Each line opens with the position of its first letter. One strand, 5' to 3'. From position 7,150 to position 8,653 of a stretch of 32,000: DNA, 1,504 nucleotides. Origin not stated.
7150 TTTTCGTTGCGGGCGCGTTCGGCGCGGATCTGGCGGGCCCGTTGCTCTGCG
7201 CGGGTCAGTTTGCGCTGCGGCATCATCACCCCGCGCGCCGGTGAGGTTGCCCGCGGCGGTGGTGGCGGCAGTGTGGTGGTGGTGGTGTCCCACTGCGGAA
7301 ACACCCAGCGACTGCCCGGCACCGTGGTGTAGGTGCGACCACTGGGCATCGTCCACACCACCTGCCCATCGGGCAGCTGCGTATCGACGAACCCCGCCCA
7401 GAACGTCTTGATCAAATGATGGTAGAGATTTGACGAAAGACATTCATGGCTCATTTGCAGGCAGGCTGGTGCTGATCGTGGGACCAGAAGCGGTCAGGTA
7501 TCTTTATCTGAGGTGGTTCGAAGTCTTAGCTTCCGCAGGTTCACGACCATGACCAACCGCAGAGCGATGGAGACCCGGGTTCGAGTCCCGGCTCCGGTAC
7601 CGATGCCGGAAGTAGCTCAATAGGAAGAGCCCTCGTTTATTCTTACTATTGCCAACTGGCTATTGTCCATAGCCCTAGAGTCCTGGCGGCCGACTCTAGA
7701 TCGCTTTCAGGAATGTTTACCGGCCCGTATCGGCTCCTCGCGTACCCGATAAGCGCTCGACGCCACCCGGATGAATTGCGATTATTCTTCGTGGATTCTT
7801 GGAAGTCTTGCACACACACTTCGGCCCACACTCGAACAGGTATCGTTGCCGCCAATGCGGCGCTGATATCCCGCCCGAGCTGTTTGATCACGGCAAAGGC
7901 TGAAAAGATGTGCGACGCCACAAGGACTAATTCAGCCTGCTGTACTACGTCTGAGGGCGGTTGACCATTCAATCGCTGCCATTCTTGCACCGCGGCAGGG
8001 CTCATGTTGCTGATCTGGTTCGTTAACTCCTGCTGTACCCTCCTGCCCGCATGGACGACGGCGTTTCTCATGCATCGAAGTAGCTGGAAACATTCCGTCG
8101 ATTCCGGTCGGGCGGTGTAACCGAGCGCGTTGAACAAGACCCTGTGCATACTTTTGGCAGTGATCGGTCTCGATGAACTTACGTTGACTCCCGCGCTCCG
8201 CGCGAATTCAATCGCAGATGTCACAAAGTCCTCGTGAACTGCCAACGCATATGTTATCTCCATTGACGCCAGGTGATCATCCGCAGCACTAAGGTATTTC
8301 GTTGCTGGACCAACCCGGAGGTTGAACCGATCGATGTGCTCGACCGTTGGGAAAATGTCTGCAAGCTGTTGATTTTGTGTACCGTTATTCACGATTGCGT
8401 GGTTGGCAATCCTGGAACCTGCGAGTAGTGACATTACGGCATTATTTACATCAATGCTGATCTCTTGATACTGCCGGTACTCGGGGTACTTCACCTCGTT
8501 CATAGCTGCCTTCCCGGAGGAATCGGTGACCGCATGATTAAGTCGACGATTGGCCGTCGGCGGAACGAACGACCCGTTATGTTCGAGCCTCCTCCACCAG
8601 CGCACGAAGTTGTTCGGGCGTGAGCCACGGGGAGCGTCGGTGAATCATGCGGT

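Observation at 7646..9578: McrA-like HNH endonuclease with a ScoMcrA-type head domain, followed by a stand-alone Rx4H HEPN protein in a low-GC patch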

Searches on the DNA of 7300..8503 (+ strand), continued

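Call 60: search_rna_families(sources=[L001, L003, L004, L006, L008, L011, L015, L016, L020, L023, L038, L034], threshold=gathering)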
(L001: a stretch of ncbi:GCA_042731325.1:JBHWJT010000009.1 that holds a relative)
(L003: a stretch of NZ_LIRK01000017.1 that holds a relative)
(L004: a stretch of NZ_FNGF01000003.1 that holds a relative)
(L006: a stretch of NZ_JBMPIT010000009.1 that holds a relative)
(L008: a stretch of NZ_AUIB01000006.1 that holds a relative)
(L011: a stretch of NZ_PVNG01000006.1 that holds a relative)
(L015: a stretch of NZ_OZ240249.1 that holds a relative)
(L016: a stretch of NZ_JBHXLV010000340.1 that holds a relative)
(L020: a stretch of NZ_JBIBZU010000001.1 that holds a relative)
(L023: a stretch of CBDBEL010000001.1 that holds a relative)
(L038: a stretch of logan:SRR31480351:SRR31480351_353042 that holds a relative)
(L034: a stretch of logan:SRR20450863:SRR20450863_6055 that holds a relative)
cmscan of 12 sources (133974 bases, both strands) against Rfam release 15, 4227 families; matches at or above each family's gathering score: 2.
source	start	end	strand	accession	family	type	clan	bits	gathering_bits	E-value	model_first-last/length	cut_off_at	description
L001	2152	2222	-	RF00005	tRNA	Gene; tRNA;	CL00001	71.5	29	2.6e-13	1-71/71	no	tRNA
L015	3501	3573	-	RF00005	tRNA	Gene; tRNA;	CL00001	71.3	29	2.9e-13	1-71/71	no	tRNA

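Call 64: search_with_rna_model(model_id=R1, sources=[L061, L062, L063, L064, L065, L066, L067, L068, L069, L070, L071, L072, L073, L074, L075, L076, L077, L078, L079, L080, L081, L082, L083, L084, L085, L086, L087, L088, L089, L090, L091, L092, L093, L094, L095, L096, L097, L098, L099, L100, L101, L102, L103, L104, L105, L106, L107, L108, L109, L110, L111, L112, L113, L114, L115, L116, L117, L118, L119, L120, L121, L122, L123, L124, L125, L126, L127, L128, L129, L130], max_evalue=0.001, make_alignment=true)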
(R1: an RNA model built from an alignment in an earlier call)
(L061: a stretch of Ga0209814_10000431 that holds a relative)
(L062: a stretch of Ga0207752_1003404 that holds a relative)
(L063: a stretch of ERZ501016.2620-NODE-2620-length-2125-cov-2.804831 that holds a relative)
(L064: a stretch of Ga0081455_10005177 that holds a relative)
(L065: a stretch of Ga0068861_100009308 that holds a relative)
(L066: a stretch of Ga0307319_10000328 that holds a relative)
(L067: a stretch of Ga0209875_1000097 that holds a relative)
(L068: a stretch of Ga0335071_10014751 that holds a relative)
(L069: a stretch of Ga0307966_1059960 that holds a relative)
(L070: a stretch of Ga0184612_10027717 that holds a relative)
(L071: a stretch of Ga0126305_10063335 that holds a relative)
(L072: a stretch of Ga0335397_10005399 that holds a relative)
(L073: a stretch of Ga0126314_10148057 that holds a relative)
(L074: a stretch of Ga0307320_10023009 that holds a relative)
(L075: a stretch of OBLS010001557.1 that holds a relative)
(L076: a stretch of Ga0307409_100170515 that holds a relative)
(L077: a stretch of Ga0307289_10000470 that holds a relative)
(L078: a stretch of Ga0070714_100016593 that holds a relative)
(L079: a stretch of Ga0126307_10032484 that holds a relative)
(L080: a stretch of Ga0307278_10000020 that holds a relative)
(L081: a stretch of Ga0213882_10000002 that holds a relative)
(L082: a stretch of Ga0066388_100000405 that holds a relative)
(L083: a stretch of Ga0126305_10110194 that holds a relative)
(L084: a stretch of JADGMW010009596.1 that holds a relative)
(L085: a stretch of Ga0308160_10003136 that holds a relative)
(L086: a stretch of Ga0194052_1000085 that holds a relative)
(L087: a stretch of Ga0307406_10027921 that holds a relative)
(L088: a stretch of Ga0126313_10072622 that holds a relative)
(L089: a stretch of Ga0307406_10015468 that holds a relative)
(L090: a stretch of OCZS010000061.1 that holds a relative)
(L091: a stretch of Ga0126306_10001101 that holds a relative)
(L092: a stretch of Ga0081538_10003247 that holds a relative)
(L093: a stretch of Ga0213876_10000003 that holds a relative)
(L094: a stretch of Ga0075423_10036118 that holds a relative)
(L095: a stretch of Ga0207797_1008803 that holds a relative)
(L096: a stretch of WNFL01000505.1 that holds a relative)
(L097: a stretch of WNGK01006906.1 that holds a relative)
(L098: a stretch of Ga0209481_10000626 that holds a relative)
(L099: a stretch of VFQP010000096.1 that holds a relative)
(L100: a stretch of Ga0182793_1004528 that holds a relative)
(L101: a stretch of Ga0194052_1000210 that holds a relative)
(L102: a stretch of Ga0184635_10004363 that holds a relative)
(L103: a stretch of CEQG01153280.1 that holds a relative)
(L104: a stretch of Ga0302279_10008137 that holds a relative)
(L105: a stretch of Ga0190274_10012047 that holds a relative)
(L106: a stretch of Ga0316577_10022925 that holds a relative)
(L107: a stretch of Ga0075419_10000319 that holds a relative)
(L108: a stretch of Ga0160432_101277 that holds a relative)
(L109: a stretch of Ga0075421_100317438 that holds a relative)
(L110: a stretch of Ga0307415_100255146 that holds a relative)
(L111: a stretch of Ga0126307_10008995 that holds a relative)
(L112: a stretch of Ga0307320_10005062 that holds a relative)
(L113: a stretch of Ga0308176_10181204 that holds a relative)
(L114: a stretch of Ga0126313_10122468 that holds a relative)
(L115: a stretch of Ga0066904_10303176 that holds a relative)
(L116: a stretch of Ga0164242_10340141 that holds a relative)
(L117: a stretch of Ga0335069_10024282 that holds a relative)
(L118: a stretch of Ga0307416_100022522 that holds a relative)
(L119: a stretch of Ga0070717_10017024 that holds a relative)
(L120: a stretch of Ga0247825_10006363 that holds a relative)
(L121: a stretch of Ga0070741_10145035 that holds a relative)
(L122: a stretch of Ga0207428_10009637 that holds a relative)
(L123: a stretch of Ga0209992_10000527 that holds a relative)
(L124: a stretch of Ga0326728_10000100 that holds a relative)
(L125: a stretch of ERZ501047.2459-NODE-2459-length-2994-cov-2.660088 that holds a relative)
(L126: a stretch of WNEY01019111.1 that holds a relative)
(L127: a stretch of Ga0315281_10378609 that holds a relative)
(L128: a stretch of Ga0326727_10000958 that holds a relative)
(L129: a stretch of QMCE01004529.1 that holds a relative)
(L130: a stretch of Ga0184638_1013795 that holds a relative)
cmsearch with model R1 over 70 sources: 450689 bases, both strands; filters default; matches with E-value up to 0.001: 12.
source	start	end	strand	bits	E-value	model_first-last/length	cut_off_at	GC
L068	3718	3851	+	121.5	4e-29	1-130/130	no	0.53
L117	7113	7246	-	121.5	4e-29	1-130/130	no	0.53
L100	2922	3051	-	115.3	1.6e-27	1-130/130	no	0.56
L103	1092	1222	+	104.8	9e-25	1-130/130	no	0.6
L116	47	172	+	101.7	5.6e-24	1-130/130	no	0.63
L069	282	408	+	100.2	1.4e-23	1-130/130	no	0.58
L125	1495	1621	-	98.4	4e-23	1-130/130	no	0.6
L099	3416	3545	+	96.7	1.1e-22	1-130/130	no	0.64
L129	3129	3259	-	95.1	2.9e-22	1-130/130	no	0.59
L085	5892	6018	-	93.6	7.4e-22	1-130/130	no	0.64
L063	1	123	+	87.4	2.9e-20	5-130/130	5'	0.6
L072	1225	1348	-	37.6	2.8e-07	1-130/130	no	0.61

Alignment A5: 12 matches aligned to the model, 140 columns, each read 5' to 3' on its own strand. Consensus structure (alignment columns), stored with it:
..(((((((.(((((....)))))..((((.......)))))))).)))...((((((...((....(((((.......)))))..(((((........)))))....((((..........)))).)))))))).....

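Call 73: search_with_rna_model(model_id=R1, sources=[L131, L132, L133, L039, L040, L041, L042], max_evalue=0.01)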
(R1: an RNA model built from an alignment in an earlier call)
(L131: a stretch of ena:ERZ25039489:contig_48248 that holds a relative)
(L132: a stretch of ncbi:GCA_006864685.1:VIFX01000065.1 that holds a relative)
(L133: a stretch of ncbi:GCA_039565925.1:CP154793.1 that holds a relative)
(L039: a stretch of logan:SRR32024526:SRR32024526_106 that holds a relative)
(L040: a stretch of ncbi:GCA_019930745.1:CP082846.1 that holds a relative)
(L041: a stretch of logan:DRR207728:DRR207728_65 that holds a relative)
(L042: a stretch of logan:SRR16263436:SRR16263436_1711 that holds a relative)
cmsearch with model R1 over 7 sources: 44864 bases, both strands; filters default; matches with E-value up to 0.01: 4.
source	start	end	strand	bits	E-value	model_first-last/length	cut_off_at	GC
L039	3861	3994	-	123.4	1.3e-30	1-130/130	no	0.57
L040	3861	3994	-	123.4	1.3e-30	1-130/130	no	0.57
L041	3861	3994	-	123.4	1.3e-30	1-130/130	no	0.57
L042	1695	1828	-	123.4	1.3e-30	1-130/130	no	0.57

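Call 120: search_with_rna_model(model_id=R1, sources=[L134, L135], max_evalue=1, filters=off, show_alignments=2)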
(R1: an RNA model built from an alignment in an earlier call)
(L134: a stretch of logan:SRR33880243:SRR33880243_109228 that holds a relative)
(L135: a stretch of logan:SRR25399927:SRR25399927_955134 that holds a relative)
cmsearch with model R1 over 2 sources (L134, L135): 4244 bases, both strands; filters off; matches with E-value up to 1: 4.
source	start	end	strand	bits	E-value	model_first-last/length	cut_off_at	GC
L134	1031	1154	-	55.3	6.5e-14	1-130/130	no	0.62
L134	1052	1177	+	13.7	0.0045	1-130/130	no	0.64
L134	1280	1371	+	4.9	0.88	1-130/130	no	0.7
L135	256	361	-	4.9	0.89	1-130/130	no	0.29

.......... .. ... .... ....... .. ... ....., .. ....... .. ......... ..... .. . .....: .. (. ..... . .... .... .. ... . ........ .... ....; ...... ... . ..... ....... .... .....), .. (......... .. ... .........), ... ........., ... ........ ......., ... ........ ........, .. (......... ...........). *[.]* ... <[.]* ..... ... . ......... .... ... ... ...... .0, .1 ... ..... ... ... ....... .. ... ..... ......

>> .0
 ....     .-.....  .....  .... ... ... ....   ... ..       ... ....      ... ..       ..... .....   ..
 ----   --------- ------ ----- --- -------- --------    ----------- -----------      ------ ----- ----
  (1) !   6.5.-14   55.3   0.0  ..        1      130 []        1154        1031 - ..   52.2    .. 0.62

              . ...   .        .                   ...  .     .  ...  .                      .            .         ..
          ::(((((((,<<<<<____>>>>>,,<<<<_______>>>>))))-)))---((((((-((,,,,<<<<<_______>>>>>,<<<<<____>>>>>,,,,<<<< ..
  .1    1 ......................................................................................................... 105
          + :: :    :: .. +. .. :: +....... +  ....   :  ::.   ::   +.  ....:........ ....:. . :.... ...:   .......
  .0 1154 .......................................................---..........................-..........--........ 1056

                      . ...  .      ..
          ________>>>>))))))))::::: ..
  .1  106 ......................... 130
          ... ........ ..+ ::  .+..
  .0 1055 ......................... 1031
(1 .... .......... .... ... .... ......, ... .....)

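Call 127: search_rna_families(source=L135, threshold=evalue, max_evalue=1, show_alignments=2)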
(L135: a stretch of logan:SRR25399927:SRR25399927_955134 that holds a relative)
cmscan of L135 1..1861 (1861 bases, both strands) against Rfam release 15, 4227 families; matches with E-value up to 1: 1.
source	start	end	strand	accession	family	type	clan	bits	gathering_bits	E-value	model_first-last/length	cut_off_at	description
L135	478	577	+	RF00005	tRNA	Gene; tRNA;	CL00001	50.3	29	2.4e-09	1-71/71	no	tRNA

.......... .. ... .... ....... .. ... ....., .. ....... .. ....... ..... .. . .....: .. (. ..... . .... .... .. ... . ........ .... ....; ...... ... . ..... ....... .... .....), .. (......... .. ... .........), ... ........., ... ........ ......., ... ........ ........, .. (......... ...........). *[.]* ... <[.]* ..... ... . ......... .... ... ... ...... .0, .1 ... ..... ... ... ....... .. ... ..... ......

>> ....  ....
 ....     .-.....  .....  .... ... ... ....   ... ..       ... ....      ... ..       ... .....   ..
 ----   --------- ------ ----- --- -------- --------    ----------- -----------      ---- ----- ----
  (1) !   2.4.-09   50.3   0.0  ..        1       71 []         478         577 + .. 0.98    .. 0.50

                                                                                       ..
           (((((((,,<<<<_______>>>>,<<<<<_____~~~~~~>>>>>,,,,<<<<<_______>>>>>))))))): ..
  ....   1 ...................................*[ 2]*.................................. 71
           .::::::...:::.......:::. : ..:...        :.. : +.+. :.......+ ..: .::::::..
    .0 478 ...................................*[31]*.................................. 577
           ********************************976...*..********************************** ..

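Call 129: search_rna_families(source=L136, start=2400, end=4300, threshold=evalue, max_evalue=1, show_alignments=2)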
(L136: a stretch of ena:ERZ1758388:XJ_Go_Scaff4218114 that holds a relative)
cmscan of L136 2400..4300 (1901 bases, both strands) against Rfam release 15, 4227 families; matches with E-value up to 1: 0.
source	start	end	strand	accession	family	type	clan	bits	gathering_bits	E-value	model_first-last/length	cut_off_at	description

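Call 130: search_with_rna_model(model_id=R1, sources=[L136, L137], max_evalue=1, filters=off, show_alignments=1)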
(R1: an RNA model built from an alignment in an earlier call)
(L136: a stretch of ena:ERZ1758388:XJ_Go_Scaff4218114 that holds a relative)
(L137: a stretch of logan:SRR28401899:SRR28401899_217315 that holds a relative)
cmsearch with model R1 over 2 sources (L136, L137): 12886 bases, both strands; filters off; matches with E-value up to 1: 4.
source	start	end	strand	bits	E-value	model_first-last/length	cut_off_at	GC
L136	2743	2885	+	9.1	0.22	1-130/130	no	0.67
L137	1913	2055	+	9.1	0.22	1-130/130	no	0.67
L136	6239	6365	+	6.9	0.79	1-130/130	no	0.62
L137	5409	5535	+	6.9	0.79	1-130/130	no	0.62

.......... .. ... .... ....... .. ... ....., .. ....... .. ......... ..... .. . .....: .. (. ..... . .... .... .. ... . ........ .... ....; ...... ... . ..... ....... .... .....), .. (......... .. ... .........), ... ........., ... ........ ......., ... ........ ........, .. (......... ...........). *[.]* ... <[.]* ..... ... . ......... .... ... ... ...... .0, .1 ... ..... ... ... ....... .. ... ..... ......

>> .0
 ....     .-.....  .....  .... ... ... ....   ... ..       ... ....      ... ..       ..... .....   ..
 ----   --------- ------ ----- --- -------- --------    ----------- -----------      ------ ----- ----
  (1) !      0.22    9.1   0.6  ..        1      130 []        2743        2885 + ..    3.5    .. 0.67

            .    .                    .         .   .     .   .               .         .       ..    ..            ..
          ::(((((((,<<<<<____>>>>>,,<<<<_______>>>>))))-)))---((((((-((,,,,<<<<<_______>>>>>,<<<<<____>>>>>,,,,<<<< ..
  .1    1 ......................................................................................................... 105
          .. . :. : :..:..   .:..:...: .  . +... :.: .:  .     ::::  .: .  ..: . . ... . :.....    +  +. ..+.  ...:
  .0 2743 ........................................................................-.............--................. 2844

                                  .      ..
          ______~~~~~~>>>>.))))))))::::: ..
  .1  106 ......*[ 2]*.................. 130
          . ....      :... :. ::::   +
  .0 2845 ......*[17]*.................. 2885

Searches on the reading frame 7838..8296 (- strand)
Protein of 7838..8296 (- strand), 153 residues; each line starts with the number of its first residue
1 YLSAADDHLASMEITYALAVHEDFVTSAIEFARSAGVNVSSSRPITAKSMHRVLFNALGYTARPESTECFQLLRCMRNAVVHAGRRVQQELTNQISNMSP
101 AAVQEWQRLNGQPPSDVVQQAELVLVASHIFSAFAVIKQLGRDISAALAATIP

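Call 104: predict_structure(alignment_id=A8)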
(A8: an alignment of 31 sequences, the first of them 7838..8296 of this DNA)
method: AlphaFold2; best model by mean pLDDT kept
length: 153 residues; sequences in the alignment: 31
mean_pLDDT: 97.0   pTM: 0.91
mean pLDDT of the five models: 97.0, 96.6, 96.5, 96.0, 95.9
residues with pLDDT >= 90: 148; 70-90: 5; 50-70: 0; < 50: 0
segments of 3 or more residues with pLDDT < 50: none
pLDDT, mean of each block of 10 residues (from residue 1): 87 98 98 98 97 98 97 98 97 98 98 98 97 98 98 94
secondary structure, 60 per line:
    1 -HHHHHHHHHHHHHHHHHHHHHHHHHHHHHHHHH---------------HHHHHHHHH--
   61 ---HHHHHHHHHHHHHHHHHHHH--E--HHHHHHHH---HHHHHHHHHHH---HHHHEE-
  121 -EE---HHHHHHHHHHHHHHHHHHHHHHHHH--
elements in order: H2-34 H50-58 H64-83 H89-96 H100-110 H114-117 H127-151

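Call 107: fold_search(model_id=the predicted structure, library=pdb)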
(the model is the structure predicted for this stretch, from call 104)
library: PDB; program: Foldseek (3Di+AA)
matches with E <= 10: 201; with E <= 0.001: 0
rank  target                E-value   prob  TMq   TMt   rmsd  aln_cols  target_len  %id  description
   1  4onr                  7.6e-01  0.20  0.28  0.29  10.7       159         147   14  Crystal structure of Borrelia burgdorferi decorin-binding protein DbpA (released 2014-07-09)
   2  1bge_B                9.3e-01  0.13  0.24  0.24  15.4       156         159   12  CRYSTAL STRUCTURE OF CANINE AND BOVINE GRANULOCYTE-COLONY STIMULATING FACTOR (G-CSF) (released 1993-10-31)
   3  9rdk_D                9.8e-01  0.09  0.24  0.21  19.9       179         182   13  Cryo-EM structure of the human SAGA co-activator complex (released 2026-04-01)
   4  3iqt                  1.1e+00  0.11  0.20  0.24  14.5       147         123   11  Structure of the HPT domain of Sensor protein barA from Escherichia coli CFT073. (released 2009-09-22)
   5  1mjg_A                1.1e+00  0.12  0.26  0.10  11.7       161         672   16  CRYSTAL STRUCTURE OF BIFUNCTIONAL CARBON MONOXIDE DEHYDROGENASE/ACETYL-COA SYNTHASE(CODH/ACS) FROM MOORELLA THERMOACET (released 2003-01-28)
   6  7rps                  1.1e+00  0.08  0.20  0.20  18.3       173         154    9  B. miyamotoi FbpB complement inhibitory domain (released 2022-04-27)
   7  1oao_A                1.2e+00  0.12  0.26  0.10  11.7       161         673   16  NiZn[Fe4S4] and NiNi[Fe4S4] clusters in closed and open alpha subunits of acetyl-CoA synthase/carbon monoxide dehydrog (released 2003-04-11)
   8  4q85_C                1.2e+00  0.05  0.18  0.08  16.9       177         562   14  YcaO with Non-hydrolyzable ATP (AMPCPP) Bound (released 2014-08-13)
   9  6ov3_A                1.3e+00  0.08  0.18  0.16  13.2       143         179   11  Crystal structure of human claudin-9 in complex with Clostridium perfringens entertoxin C-terminal domain in open form (released 2019-09-04)
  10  4q85_A                1.3e+00  0.06  0.19  0.08  16.9       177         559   14  YcaO with Non-hydrolyzable ATP (AMPCPP) Bound (released 2014-08-13)
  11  7r3w_A                1.4e+00  0.18  0.26  0.17   8.7       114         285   11  Crystal structure of the albicidin resistance protein STM3175 from Salmonella typhimurium (released 2022-09-28)
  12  7r3w_D                1.4e+00  0.14  0.28  0.18   9.2       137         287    9  Crystal structure of the albicidin resistance protein STM3175 from Salmonella typhimurium (released 2022-09-28)
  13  6fpd                  1.4e+00  0.08  0.22  0.18  16.7       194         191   14  AB21 protein from Agaricus bisporus (released 2018-05-16)
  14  1bgd                  1.5e+00  0.08  0.23  0.22  16.1       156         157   11  CRYSTAL STRUCTURE OF CANINE AND BOVINE GRANULOCYTE-COLONY STIMULATING FACTOR (G-CSF) (released 1993-10-31)
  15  8e0o_C                1.6e+00  0.10  0.24  0.23  13.3       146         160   13  Heterotrimeric variant of tcTRP9, hetBGL03-15-18 (released 2023-04-12)
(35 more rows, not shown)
